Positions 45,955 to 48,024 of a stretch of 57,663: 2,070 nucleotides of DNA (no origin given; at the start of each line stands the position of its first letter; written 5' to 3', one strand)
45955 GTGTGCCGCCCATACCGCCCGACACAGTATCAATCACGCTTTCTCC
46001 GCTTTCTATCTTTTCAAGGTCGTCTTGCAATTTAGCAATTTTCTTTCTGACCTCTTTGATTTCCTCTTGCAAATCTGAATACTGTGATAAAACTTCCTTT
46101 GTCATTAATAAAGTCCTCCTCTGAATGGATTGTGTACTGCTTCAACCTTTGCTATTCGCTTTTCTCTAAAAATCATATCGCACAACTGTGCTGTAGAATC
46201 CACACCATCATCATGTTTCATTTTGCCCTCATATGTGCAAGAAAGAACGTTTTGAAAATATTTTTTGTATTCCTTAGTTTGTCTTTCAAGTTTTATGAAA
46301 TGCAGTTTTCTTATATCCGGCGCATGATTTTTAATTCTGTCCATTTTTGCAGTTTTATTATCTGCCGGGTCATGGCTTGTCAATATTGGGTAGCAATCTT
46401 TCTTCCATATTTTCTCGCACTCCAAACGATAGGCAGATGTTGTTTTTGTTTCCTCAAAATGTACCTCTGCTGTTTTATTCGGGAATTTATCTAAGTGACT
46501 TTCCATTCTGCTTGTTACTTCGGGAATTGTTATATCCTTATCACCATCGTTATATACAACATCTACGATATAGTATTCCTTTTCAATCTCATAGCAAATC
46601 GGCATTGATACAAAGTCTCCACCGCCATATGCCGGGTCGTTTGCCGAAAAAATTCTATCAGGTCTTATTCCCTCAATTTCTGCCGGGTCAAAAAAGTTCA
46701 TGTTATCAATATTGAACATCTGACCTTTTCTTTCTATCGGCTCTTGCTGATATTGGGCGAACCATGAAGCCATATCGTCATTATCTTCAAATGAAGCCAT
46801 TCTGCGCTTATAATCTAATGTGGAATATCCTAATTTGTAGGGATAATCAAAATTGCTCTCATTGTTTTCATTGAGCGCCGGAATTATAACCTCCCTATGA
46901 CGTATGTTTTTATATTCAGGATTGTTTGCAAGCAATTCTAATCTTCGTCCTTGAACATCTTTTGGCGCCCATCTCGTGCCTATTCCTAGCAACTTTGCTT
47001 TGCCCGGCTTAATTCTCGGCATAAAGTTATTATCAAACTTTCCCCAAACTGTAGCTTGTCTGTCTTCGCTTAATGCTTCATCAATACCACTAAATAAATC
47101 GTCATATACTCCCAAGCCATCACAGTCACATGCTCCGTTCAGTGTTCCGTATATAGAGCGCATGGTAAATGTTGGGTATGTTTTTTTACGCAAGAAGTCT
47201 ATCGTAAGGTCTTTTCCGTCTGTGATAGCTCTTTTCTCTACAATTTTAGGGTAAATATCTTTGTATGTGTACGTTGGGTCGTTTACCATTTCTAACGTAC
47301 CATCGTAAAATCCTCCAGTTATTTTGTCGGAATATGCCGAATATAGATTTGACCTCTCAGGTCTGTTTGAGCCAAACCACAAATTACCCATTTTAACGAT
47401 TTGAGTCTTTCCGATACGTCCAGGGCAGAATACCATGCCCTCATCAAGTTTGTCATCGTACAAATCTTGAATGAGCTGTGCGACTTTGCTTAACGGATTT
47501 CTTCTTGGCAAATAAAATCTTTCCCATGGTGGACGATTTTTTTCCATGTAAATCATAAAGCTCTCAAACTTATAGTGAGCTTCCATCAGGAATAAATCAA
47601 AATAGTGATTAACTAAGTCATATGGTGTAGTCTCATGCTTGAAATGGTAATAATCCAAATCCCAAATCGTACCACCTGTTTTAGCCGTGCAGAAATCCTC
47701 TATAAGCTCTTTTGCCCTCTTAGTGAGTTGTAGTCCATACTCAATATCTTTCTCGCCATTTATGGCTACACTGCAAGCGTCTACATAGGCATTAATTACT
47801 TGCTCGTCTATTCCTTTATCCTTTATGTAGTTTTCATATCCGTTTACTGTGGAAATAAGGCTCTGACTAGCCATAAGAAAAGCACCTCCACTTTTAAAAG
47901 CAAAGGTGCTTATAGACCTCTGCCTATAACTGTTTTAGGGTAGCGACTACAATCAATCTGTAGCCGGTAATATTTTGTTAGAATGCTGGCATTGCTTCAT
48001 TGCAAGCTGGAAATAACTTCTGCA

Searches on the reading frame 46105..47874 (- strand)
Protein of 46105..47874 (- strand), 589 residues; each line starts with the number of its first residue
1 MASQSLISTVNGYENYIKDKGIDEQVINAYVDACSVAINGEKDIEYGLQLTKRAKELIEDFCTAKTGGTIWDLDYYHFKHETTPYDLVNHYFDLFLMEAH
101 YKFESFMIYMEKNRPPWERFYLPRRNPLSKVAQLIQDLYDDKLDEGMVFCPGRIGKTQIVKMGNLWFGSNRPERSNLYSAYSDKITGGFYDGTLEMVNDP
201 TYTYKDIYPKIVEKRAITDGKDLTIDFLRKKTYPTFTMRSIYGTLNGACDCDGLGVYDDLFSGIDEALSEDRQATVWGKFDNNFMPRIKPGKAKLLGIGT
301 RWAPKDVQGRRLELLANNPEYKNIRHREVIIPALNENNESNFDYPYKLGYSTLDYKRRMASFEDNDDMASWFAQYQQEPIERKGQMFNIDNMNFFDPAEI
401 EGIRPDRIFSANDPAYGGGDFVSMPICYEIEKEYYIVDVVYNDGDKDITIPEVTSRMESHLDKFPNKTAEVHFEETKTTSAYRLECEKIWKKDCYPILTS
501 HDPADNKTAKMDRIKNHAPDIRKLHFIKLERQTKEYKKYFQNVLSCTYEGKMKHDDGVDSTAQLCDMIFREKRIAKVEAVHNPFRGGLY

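Call 35: search_dna_similar(query=window:46105-47874:-, collection=phages, mode=protein, max_rows=15)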
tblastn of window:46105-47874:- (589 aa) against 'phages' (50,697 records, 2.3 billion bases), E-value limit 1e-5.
Records with a match: 115; places in all: 115; records where one place covers at least 80% of the query: 7.
Best place of each record, by identity: <60% 115.
By first word of the organism name: Streptococcus 31; Lactococcus 27; Yersinia 16; Bacteriophage 10; Clostridium 9; Dulem 2; Fusobacterium 2; Geobacillus 2; Aggregatibacter 2; Haemophilus 2; and 12 more.
By host as written in the record: - 17; Streptococcus thermophilus 14; Yersinia enterocolitica 14; Lactococcus lactis 11; Streptococcus thermophilus ST64987 6; Lactococcus lactis DGCC7180 2; Lactococcus cremoris DGCC6073 2; Clostridium tetani ATCC 9441 2; and 44 more.
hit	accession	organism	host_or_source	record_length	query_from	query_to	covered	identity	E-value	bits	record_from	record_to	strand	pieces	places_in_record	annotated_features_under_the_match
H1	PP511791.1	Dulem virus 39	Propithecus coquereli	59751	1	585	99%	31.1%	4e-63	231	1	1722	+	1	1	terminase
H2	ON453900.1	Clostridium phage Maintenon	[Clostridium] innocuum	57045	95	589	84%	36.4%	2e-79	279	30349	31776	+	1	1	terminase large subunit | hypothetical protein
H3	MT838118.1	Bacteriophage sp.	human fecal samples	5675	58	586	90%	31.5%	1e-61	226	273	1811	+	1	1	record has no annotation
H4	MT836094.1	Bacteriophage sp.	human fecal samples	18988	96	578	82%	33.9%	6e-70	251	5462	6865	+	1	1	record has no annotation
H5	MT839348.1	Bacteriophage sp.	human fecal samples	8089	128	584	78%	35.4%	2e-72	258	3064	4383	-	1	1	record has no annotation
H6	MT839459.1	Bacteriophage sp.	human fecal samples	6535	135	584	76%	35.6%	1e-72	259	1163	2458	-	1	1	record has no annotation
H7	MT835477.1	Bacteriophage sp.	human fecal samples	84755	91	568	81%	32.2%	2e-58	217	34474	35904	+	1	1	record has no annotation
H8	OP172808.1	Eggerthella phage EL753P1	Eggerthella lenta DA753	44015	87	584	85%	30.6%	5e-59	219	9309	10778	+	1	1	hypothetical protein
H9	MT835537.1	Bacteriophage sp.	human fecal samples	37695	87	588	85%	27.4%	4e-41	166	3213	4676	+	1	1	record has no annotation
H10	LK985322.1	Clostridium phage phiCDHM19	-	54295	119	584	79%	25.5%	3e-18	95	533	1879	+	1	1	phiCDHM19_gp2: putative terminase large subunit protein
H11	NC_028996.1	Clostridium phage phiCDHM19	-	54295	119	584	79%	25.5%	3e-18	95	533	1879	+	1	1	phiCDHM19_gp2: terminase large subunit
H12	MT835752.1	Bacteriophage sp.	human fecal samples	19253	98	566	80%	24.3%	1e-21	105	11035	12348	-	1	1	record has no annotation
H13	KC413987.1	Streptococcus phage phiSS12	Streptococcus suis SS12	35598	120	587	79%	24.0%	6e-16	88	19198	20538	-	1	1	putative phage terminase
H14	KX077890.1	Streptococcus phage phiLP081102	Streptococcus suis LP081102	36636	120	587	79%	24.0%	6e-16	88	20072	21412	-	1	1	terminase large subunit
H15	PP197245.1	Terrisporobacter phage TVCOM_ph1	Terrisporobacter sp. COM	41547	120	577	78%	24.2%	1e-19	100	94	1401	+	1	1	terminase large subunit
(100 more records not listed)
